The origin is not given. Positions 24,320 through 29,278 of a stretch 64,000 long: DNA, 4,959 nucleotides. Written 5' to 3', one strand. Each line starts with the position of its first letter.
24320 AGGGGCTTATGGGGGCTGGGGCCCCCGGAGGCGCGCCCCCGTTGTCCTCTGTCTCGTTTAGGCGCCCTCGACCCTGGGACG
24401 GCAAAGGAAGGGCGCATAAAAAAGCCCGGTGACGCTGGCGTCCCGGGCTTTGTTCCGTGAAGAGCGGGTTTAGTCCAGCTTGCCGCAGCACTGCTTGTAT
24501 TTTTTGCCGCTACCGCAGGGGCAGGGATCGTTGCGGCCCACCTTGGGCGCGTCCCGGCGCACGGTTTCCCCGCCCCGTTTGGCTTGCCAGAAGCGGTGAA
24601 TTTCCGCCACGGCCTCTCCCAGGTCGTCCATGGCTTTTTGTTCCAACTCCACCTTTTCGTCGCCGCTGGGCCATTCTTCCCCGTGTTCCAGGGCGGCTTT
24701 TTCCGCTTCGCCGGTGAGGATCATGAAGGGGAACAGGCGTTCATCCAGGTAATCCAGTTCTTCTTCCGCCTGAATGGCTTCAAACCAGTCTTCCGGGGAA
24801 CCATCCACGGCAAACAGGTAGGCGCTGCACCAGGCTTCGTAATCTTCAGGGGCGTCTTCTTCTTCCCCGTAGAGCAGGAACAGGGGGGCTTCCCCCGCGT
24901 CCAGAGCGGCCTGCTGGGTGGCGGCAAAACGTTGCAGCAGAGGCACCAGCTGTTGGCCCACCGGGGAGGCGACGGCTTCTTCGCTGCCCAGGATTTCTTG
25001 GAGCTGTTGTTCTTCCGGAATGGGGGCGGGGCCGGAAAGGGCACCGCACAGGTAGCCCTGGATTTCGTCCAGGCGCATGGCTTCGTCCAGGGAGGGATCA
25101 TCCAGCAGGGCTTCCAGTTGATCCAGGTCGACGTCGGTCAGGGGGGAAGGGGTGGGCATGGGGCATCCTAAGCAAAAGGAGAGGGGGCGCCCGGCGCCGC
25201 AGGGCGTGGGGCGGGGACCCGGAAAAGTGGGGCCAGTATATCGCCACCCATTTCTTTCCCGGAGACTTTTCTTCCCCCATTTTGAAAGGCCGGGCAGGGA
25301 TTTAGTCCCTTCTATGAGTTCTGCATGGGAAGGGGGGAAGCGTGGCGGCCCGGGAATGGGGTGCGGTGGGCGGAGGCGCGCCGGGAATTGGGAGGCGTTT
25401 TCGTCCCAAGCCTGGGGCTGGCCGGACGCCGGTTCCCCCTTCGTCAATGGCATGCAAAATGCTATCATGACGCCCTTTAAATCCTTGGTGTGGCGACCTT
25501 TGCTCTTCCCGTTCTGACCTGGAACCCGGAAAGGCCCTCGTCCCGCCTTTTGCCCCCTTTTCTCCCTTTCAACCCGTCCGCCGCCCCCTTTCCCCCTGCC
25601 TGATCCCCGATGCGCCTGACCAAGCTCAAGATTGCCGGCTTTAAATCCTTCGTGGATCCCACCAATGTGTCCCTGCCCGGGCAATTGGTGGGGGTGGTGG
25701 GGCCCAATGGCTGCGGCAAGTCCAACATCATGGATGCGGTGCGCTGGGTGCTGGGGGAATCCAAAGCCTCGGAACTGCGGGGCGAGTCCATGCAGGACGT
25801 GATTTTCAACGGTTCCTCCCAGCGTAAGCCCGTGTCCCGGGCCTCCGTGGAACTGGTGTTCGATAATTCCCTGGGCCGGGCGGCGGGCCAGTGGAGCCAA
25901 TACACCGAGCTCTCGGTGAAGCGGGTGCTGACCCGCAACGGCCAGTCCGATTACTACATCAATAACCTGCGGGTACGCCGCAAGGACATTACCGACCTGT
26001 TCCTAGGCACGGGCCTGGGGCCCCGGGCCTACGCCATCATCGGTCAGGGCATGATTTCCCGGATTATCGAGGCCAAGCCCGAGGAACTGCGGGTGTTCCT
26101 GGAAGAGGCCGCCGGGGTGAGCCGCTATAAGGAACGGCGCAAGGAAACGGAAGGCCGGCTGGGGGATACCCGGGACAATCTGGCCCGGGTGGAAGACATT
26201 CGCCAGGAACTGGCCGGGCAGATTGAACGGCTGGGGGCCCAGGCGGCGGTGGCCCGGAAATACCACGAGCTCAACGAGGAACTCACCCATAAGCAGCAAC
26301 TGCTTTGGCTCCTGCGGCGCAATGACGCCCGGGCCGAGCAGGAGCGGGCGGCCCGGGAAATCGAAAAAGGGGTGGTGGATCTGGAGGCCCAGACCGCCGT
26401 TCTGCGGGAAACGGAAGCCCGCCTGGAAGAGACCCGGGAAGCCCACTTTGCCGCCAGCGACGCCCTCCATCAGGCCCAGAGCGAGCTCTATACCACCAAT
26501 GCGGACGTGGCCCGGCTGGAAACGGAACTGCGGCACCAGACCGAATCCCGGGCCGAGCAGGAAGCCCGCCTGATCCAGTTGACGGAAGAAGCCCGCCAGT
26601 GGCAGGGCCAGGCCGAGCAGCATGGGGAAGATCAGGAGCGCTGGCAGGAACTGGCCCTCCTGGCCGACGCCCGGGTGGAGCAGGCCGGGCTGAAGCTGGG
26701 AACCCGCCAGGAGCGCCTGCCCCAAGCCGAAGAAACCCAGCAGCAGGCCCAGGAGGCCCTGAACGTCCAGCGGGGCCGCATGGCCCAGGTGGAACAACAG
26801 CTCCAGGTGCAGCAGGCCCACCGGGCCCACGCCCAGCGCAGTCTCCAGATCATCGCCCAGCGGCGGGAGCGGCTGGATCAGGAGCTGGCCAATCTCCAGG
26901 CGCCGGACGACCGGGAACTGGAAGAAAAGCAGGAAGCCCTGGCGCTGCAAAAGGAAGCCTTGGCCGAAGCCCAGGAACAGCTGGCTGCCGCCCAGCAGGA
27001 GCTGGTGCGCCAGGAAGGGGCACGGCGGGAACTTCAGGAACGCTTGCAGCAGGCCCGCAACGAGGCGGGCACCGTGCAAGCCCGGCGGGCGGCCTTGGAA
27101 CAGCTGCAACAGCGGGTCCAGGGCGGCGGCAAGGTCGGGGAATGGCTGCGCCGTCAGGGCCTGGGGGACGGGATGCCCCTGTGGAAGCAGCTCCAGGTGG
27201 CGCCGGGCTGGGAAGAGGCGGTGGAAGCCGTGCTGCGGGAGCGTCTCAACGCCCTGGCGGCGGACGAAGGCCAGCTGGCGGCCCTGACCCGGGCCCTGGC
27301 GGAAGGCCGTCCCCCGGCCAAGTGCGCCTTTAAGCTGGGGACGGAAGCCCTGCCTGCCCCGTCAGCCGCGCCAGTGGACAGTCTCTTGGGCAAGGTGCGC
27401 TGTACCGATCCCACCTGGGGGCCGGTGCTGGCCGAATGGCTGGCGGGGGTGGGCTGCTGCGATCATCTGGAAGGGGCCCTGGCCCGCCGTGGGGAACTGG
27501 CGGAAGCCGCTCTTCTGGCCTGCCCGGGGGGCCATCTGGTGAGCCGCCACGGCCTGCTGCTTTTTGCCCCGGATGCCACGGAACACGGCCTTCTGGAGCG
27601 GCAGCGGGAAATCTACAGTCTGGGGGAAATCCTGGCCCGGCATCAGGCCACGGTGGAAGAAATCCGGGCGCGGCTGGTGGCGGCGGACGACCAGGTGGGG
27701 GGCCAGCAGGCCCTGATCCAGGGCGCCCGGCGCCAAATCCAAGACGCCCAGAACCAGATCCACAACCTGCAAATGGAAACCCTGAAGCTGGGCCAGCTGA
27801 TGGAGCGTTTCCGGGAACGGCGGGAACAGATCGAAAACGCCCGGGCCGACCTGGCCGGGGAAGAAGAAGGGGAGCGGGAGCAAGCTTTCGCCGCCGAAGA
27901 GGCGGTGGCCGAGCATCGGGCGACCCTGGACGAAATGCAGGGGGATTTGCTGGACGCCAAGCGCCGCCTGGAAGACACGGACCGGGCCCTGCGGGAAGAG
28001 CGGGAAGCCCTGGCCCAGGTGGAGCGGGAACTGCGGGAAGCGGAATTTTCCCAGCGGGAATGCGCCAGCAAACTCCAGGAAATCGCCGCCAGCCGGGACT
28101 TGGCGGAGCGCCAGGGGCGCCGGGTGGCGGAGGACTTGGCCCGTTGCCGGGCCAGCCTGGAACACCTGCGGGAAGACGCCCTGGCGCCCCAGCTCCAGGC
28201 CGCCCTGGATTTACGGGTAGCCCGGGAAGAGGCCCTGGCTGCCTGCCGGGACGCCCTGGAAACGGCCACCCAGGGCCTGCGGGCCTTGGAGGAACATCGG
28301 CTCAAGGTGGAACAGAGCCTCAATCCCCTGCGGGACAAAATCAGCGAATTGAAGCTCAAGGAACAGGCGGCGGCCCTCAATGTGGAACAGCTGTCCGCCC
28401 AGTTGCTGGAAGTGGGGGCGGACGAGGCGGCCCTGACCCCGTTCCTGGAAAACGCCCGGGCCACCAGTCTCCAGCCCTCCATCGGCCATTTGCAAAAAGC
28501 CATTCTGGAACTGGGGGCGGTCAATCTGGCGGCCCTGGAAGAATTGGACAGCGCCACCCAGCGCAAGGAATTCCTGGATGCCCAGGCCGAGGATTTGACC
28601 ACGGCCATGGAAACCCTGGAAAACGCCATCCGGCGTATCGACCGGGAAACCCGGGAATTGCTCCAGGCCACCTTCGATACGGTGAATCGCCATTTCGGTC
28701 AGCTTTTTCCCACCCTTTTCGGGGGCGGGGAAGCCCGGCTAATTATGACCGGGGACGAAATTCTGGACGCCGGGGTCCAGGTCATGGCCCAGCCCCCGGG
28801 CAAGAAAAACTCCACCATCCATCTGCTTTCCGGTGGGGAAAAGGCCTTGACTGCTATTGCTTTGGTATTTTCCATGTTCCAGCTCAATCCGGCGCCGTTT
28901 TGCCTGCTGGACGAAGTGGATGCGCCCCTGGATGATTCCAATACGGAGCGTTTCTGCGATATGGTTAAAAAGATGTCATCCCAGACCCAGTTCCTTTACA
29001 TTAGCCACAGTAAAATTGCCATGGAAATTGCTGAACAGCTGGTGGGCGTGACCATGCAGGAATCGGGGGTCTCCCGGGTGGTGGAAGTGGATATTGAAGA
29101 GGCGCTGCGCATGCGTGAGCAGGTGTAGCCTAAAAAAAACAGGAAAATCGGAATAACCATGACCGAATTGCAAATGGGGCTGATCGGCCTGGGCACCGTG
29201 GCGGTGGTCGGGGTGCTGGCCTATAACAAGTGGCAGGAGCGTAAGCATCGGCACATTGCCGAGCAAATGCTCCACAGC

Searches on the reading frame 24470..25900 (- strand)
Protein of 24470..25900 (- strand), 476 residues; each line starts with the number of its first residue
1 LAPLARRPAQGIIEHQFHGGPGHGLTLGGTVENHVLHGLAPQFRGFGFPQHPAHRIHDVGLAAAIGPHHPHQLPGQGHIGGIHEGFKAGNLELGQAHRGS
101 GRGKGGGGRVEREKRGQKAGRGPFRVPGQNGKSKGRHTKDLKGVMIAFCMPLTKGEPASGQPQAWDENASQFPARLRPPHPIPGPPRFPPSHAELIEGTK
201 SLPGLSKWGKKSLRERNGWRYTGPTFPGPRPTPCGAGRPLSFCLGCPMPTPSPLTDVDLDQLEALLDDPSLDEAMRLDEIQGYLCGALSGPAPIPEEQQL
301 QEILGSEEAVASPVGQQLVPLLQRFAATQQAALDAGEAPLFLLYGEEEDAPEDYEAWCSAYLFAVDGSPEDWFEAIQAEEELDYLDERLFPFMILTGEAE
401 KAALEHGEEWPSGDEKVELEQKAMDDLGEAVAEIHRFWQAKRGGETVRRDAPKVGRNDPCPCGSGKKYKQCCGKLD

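Call 14: search_protein_families(library=ncbifam, proteins=[window:24470-25900:-], max_evalue=1e-10)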
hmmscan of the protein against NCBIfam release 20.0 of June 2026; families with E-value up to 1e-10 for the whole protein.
window:24470-25900:- (476 aa): 3 families
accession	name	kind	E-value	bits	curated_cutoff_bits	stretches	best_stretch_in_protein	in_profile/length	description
TIGR02292.1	ygfB_yecA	subfamily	4.8e-19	68.7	33.8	1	259-438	2-179/179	UPF0149 family protein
NF007704.0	PRK10396.1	equivalog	2.7e-18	66.7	149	1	252-472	4-219/221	hypothetical protein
NF004088.0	PRK05590.1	equivalog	3.8e-12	46.9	140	1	444-474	136-165/166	hypothetical protein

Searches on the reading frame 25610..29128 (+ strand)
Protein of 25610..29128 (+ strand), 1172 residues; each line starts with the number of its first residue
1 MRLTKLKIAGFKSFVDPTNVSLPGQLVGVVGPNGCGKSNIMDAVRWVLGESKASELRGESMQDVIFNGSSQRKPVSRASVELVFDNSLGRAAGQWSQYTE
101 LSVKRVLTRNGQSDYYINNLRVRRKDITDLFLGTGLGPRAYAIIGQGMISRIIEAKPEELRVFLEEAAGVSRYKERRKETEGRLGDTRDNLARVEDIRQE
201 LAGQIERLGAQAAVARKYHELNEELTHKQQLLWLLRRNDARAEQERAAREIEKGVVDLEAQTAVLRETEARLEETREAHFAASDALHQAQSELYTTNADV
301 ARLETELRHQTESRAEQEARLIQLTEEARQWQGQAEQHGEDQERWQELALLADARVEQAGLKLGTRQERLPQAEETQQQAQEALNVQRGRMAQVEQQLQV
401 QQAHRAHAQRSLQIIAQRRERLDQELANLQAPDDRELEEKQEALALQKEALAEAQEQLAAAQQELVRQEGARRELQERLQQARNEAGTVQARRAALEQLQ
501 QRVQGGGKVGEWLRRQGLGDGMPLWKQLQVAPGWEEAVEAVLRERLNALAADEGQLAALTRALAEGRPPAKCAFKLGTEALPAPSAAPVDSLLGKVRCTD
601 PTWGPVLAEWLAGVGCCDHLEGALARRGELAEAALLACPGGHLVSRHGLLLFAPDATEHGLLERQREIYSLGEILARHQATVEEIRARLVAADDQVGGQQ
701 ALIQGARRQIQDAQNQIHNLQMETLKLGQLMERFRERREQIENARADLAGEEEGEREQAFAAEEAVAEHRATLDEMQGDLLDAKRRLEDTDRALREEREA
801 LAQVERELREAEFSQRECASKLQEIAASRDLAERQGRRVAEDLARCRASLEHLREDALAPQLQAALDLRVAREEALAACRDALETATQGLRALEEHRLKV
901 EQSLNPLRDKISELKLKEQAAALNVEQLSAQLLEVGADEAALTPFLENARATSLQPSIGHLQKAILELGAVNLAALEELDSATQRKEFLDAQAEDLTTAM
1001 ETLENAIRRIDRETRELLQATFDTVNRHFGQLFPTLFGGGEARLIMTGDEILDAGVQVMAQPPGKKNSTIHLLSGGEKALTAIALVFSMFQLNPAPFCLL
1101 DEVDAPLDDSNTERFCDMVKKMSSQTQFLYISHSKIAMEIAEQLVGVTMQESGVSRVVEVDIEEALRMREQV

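Call 14: search_protein_families(library=ncbifam, proteins=[window:25610-29128:+], max_evalue=1e-10)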
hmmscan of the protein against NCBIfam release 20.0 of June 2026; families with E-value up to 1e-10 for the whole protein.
window:25610-29128:+ (1172 aa): 5 families
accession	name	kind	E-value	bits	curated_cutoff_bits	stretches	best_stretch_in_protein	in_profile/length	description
TIGR02168.1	SMC_prok_B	equivalog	0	1073.3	567.35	1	2-1162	1-1181/1181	chromosome segregation protein SMC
TIGR02169.1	SMC_prok_A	equivalog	2.8e-128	429.4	729.4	2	640-1161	658-1164/1165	chromosome segregation protein SMC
NF045487.1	ASRP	equivalog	5.8e-20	71.4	300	1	663-1123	153-583/593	archaea-specific SMC-related protein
NF003034.1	PRK03918.1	equivalog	2.3e-16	59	700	0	975-1159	695-877/878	DNA double-strand break repair ATPase Rad50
NF045780.1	TrlF_fam_ATP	equivalog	2e-13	50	350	1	7-430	294-707/944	TrlF family AAA-like ATPase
